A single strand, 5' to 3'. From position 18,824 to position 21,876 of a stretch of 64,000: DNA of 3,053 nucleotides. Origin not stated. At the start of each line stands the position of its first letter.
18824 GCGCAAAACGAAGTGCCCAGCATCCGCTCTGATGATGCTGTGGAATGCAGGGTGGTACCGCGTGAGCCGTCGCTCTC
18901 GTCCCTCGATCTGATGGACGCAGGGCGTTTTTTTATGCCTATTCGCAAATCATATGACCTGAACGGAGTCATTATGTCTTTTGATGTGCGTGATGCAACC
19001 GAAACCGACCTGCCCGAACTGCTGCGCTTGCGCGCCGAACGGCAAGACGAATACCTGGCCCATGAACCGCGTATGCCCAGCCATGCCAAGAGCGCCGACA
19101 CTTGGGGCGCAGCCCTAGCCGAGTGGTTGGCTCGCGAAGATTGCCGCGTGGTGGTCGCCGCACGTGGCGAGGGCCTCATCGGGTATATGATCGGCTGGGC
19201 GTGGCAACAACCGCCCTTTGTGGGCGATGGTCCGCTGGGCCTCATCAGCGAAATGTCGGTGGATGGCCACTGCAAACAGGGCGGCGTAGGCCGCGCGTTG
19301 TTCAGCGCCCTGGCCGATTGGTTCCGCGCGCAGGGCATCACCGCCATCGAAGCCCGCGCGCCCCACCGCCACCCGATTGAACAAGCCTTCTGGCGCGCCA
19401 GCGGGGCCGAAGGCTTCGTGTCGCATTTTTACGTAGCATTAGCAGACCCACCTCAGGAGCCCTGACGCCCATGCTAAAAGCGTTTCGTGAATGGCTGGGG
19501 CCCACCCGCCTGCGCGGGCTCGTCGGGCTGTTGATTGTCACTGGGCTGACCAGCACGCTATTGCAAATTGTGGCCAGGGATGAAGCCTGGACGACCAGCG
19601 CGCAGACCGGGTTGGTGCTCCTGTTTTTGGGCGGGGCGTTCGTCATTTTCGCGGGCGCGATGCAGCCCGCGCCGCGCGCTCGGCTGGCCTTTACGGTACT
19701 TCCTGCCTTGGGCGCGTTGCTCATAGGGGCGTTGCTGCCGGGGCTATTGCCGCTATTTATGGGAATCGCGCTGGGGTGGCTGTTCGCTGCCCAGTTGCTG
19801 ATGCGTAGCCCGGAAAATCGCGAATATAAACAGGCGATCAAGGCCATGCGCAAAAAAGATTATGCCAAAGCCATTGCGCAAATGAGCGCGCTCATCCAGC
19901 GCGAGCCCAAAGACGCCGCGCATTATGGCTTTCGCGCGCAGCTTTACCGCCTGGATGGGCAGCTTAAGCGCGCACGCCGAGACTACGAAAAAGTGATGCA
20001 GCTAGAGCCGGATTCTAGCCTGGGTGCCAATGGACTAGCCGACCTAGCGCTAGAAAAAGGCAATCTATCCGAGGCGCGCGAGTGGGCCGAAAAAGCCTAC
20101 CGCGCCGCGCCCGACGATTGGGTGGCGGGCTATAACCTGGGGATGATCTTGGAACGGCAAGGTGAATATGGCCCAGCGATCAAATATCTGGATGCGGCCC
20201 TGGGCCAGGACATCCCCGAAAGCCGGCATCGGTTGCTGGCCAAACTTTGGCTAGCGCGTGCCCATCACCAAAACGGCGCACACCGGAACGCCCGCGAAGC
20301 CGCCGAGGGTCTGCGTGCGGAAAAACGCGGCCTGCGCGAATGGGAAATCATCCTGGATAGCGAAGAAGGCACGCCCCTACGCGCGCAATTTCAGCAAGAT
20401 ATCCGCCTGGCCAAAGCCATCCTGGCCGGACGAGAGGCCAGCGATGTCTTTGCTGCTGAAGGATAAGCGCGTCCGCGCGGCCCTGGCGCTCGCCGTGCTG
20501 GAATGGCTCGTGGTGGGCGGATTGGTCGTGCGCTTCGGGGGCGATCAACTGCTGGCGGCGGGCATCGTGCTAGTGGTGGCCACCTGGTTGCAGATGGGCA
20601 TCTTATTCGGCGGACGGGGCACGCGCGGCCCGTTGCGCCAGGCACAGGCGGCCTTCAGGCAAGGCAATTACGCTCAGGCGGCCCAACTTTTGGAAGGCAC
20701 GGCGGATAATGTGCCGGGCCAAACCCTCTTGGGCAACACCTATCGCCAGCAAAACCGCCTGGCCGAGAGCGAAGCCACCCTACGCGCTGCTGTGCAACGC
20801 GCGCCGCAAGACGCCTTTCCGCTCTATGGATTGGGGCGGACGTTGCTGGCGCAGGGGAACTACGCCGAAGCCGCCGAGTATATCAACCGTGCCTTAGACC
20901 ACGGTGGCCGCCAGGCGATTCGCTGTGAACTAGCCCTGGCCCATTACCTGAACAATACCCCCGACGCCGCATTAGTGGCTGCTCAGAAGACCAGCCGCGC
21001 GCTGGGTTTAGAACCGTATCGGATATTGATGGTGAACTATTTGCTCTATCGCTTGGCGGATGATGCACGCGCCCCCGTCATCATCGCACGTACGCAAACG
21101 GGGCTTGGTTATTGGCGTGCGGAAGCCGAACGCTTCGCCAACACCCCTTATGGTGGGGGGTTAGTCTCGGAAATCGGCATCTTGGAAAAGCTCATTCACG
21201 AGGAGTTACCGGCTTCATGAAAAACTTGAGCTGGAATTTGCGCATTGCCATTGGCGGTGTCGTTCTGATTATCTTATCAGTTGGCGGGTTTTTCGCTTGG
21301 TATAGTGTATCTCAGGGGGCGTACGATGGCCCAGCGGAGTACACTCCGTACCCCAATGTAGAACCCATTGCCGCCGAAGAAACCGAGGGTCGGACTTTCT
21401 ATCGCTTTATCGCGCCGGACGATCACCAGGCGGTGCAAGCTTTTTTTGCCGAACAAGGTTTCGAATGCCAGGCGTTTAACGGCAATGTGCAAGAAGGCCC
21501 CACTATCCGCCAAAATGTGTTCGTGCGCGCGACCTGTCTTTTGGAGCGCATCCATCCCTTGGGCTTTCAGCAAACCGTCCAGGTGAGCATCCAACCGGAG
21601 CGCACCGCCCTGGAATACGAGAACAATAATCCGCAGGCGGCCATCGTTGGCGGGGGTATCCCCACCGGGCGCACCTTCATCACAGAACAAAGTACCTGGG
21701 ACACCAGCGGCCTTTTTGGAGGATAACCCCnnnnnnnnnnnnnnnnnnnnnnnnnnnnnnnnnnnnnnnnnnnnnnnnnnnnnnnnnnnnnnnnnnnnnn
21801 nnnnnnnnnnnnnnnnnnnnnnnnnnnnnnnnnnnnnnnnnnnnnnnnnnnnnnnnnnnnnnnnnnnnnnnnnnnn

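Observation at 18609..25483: Canonical Ile T-box leader 3.3 kb upstream of ileS, ahead of five uncharacterised genes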

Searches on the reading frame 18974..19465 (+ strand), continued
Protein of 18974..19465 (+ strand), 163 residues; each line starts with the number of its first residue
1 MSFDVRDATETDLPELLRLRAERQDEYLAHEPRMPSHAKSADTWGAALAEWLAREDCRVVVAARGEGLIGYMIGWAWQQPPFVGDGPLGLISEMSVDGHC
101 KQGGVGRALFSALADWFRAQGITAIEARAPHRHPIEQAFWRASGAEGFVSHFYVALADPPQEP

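Call 78: search_protein_representatives(alignment_id=A7)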
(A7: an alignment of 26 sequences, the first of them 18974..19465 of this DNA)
Query: 26 sequences, 156 profile positions. Proteins with E-value up to 0.001 (for the whole library): 5494; up to 1e-10: 1134; up to 1e-30: 30. The best 150 are listed.
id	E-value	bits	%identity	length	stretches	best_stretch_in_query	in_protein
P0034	7.2e-63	227.5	-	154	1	1-156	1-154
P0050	8.7e-58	210.9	-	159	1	2-156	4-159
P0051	1.1e-45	171.6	-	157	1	2-155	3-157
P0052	1.5e-43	164.7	-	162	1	2-155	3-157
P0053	4.0e-43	163.3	-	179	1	3-154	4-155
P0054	8.4e-43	162.3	-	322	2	4-156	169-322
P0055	8.2e-41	155.8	-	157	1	3-155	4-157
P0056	8.3e-39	149.3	-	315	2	3-152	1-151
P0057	1.2e-38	148.8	-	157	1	2-154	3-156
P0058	3.1e-38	147.4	-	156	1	3-154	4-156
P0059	4.0e-38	147.1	-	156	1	3-154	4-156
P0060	5.4e-38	146.6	-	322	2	3-155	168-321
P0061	1.6e-37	145.1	-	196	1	3-153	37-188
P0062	6.3e-36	139.9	-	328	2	3-152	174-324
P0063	3.8e-35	137.4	-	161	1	4-154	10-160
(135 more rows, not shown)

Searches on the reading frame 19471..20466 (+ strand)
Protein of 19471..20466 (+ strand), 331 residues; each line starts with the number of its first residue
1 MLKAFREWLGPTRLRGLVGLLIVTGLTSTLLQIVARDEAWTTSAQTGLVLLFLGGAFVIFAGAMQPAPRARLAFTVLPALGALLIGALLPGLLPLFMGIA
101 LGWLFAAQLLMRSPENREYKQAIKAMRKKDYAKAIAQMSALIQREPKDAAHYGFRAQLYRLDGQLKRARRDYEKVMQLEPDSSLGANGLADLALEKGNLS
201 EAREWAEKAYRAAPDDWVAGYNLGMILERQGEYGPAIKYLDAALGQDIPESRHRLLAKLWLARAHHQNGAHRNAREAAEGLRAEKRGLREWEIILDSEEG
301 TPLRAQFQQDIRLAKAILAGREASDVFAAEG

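Call 10: search_protein_families(library=pfam, proteins=[window:19471-20466:+], max_evalue=0.01)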
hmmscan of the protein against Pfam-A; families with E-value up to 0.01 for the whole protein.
window:19471-20466:+ (331 aa): 17 families
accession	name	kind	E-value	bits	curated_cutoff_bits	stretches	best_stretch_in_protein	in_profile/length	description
PF13432.12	TPR_16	-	1e-15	58.3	32.7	3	163-216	11-64/65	Tetratricopeptide repeat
PF07719.23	TPR_2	-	1.3e-14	53.5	27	2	155-181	7-33/34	Tetratricopeptide repeat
PF14559.12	TPR_19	-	2.2e-12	47.5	25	1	162-216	4-58/68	Tetratricopeptide repeat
PF13181.12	TPR_8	-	2.4e-11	43.3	25.7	0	221-245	5-29/34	Tetratricopeptide repeat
PF13428.12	TPR_14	-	4.1e-10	39.7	23.5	0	189-219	7-37/44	Tetratricopeptide repeat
PF13431.12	TPR_17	-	4.2e-09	36.4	24.4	0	172-204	2-34/34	Tetratricopeptide repeat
PF13371.12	TPR_9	-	9.1e-09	35.6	35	2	125-182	5-62/73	Tetratricopeptide repeat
PF13424.12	TPR_12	-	1.8e-07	31.7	30.1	1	150-214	4-76/77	Tetratricopeptide repeat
PF00515.34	TPR_1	-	2.4e-07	30.7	27.8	1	221-244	5-28/34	Tetratricopeptide repeat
PF12895.13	ANAPC3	-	3.8e-06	27.5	27.2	0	196-258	2-63/82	Anaphase-promoting complex, cyclosome, subunit 3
PF24575.1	TPR_Slam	-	1.3e-05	26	35.2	0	118-147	50-79/104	Surface lipoprotein assembly modifier, N-terminal TPR repeats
PF25064.1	ARM_TT21_5th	-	3.4e-05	24.6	27.8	0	125-177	11-63/117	TT21 fifth ARM repeats domain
PF13374.12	TPR_10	-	0.001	19.4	27.5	0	156-177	9-30/42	Tetratricopeptide repeat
PF17874.7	TPR_MalT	-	0.0011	18.7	45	1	137-211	68-150/336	MalT-like TPR region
PF23914.1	TPR_CcmH_CycH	-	0.0025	18.1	42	0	142-244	43-148/158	Cytochrome c-type biogenesis protein H TPR domain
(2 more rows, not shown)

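Call 43: search_protein_families(library=ncbifam, proteins=[window:19471-20466:+], max_evalue=0.01)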
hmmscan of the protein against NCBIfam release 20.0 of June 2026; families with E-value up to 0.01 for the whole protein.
window:19471-20466:+ (331 aa): 22 families
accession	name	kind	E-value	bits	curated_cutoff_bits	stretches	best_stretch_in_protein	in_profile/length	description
TIGR02917.1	PEP_TPR_lipo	equivalog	1.2e-14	53.2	312.2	1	122-281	438-593/899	XrtA/PEP-CTERM system TPR-repeat protein PrsT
NF040959.1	MamA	equivalog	9.3e-12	44.8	200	1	120-270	42-193/204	magnetosome protein MamA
TIGR02795.1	tol_pal_ybgF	equivalog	1.8e-08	35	90.1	1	115-202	2-92/119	tol-pal system protein YbgF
TIGR02521.1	type_IV_pilW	equivalog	3.4e-08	33.3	154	1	122-275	38-189/234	type IV pilus biogenesis/stability protein PilW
NF052415.1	T3SS_chap_SctY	equivalog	3.7e-07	30.6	70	1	189-279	12-101/106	type III secretion apparatus assembly chaperone SctY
NF033920.0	C39_PA2778_fam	equivalog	7.3e-07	28.9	150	1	156-243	163-250/255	PA2778 family cysteine peptidase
TIGR00540.1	TPR_hemY_coli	hypoth_equivalog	2.6e-06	26.4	142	1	196-276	305-380/385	heme biosynthesis-associated TPR protein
NF052400.1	M48_BAM_BepA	equivalog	5.6e-06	25.4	570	1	147-277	306-431/483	beta-barrel assembly-enhancing protease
NF007302.0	PRK09782.1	equivalog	7e-06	24.3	1223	1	112-239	574-702/990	phage receptor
TIGR00990.1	3a0801s09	subfamily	9.1e-06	24.6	757.25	1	121-244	371-494/615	mitochondrial import receptor subunit TOM70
TIGR03302.1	OM_YfiO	subfamily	2.4e-05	23.9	81.4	0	113-158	31-74/239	outer membrane protein assembly factor BamD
TIGR03939.1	PGA_TPR_OMP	equivalog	4.2e-05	22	366.65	1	119-216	399-496/800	poly-beta-1,6 N-acetyl-D-glucosamine export porin PgaA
NF008520.0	PRK11447.1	equivalog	5.7e-05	21.1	858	1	107-183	261-337/1157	cellulose synthase complex outer membrane protein BcsC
NF033762.1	social_mot_Tgl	equivalog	0.0001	21.7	225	1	119-244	35-163/252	social motility TPR repeat lipoprotein Tgl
NF047371.1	FlcA_CTERM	equivalog_domain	0.00058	18.4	300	0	97-201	107-208/646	periplasmic flagellar collar protein FlcA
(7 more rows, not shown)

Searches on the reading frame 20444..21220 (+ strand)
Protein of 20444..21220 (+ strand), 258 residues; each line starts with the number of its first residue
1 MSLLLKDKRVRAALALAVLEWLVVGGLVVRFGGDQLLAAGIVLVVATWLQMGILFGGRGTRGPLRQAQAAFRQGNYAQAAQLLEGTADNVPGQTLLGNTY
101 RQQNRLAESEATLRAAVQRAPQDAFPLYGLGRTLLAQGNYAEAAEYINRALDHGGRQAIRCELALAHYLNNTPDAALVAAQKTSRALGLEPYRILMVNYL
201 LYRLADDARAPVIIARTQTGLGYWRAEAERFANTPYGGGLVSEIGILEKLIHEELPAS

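Call 10: search_protein_families(library=pfam, proteins=[window:20444-21220:+], max_evalue=0.01)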
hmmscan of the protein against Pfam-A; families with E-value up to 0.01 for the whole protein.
window:20444-21220:+ (258 aa): 16 families
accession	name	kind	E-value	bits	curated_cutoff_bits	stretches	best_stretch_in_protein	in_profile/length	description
PF07719.23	TPR_2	-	2e-12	46.6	27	1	126-152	3-29/34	Tetratricopeptide repeat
PF13432.12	TPR_16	-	2.1e-12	47.7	32.7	2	64-124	1-65/65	Tetratricopeptide repeat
PF00515.34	TPR_1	-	3.2e-10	39.8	27.8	1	127-152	4-29/34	Tetratricopeptide repeat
PF13181.12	TPR_8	-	3.4e-10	39.7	25.7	1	94-123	5-34/34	Tetratricopeptide repeat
PF14559.12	TPR_19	-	1.6e-08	35.2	25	2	70-124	1-59/68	Tetratricopeptide repeat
PF13428.12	TPR_14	-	1.9e-08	34.6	23.5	2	127-164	4-42/44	Tetratricopeptide repeat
PF13424.12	TPR_12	-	5.3e-07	30.2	30.1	1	95-152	8-73/77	Tetratricopeptide repeat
PF13176.12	TPR_7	-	4.8e-06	26.7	27.9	0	127-152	2-27/36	Tetratricopeptide repeat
PF13174.12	TPR_6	-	1.2e-05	26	26.3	0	64-91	4-31/33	Tetratricopeptide repeat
PF12895.13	ANAPC3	-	3.4e-05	24.5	27.2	0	67-114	30-80/82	Anaphase-promoting complex, cyclosome, subunit 3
PF13374.12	TPR_10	-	0.00011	22.5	27.5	0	96-119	8-31/42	Tetratricopeptide repeat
PF13431.12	TPR_17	-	0.00024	21.6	24.4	1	114-143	3-32/34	Tetratricopeptide repeat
PF07721.20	TPR_4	-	0.00063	20.6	27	0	126-144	3-21/26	Tetratricopeptide repeat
PF23300.3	HEAT_Nup120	-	0.00089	19.6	29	0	115-150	17-52/170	Nucleoporin Nup120, HEAT repeats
PF13414.12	TPR_11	-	0.0014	18.7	26.8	1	97-138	1-42/42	TPR repeat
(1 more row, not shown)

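Call 43: search_protein_families(library=ncbifam, proteins=[window:20444-21220:+], max_evalue=0.01)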
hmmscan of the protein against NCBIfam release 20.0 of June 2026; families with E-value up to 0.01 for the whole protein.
window:20444-21220:+ (258 aa): 11 families
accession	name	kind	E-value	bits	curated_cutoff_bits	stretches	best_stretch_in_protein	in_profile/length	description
TIGR02917.1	PEP_TPR_lipo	equivalog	7.2e-08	30.8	312.2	1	69-181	304-424/899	XrtA/PEP-CTERM system TPR-repeat protein PrsT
NF053607.1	CHU_0125_OmpA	equivalog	4.2e-07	28.8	620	1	63-157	22-120/639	CHU_0125 family OmpA-like outer membrane integrity protein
TIGR04510.1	mod_pep_cyc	subfamily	4.4e-06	25.5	400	1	83-183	494-595/814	putative peptide modification system cyclase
TIGR03939.1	PGA_TPR_OMP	equivalog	6.3e-06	24.7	366.65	1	93-218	89-211/800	poly-beta-1,6 N-acetyl-D-glucosamine export porin PgaA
NF033920.0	C39_PA2778_fam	equivalog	3.8e-05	23.2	150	1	74-152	170-252/255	PA2778 family cysteine peptidase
NF040959.1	MamA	equivalog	6.3e-05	22.5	200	1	69-152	80-167/204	magnetosome protein MamA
TIGR00540.1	TPR_hemY_coli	hypoth_equivalog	0.00017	20.5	142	1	66-176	267-378/385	heme biosynthesis-associated TPR protein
TIGR02795.1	tol_pal_ybgF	equivalog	0.0011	19.5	90.1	1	66-148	8-100/119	tol-pal system protein YbgF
NF052415.1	T3SS_chap_SctY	equivalog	0.0038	17.7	70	1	95-160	11-76/106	type III secretion apparatus assembly chaperone SctY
TIGR02521.1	type_IV_pilW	equivalog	0.0062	16.1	154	0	96-158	141-203/234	type IV pilus biogenesis/stability protein PilW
TIGR03302.1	OM_YfiO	subfamily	0.0097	15.4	81.4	0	121-181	30-94/239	outer membrane protein assembly factor BamD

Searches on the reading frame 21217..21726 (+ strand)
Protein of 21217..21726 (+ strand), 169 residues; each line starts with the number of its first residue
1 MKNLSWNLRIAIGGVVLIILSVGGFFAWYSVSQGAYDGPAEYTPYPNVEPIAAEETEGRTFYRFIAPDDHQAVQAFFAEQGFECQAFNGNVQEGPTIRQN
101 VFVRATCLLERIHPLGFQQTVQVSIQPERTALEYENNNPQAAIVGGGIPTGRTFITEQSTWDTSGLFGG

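Call 10: search_protein_families(library=pfam, proteins=[window:21217-21726:+], max_evalue=0.01)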
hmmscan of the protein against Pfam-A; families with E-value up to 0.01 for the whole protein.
window:21217-21726:+ (169 aa): 0 families

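Call 43: search_protein_families(library=ncbifam, proteins=[window:21217-21726:+], max_evalue=0.01)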
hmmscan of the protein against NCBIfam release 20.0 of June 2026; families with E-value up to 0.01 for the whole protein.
window:21217-21726:+ (169 aa): 0 families

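Call 90: predict_structure(protein=window:21217-21726:+)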
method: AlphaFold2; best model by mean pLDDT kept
length: 169 residues; sequences in the alignment: 1
mean_pLDDT: 49.9   pTM: 0.29
mean pLDDT of the five models: 49.9, 46.0, 45.9, 41.9, 30.1
residues with pLDDT >= 90: 17; 70-90: 10; 50-70: 32; < 50: 110
segments of 3 or more residues with pLDDT < 50: 36-47, 66-73, 77-83, 88-93, 95-169
pLDDT, mean of each block of 10 residues (from residue 1): 80 94 84 51 47 54 51 47 48 42 43 37 37 31 35 30 35
secondary structure, 60 per line:
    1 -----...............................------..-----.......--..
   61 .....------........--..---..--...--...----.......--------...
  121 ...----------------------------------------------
elements in order: H6-36 E50-56 E59-65 E72-79 E91-93 E96-98 E103-109 E118-123
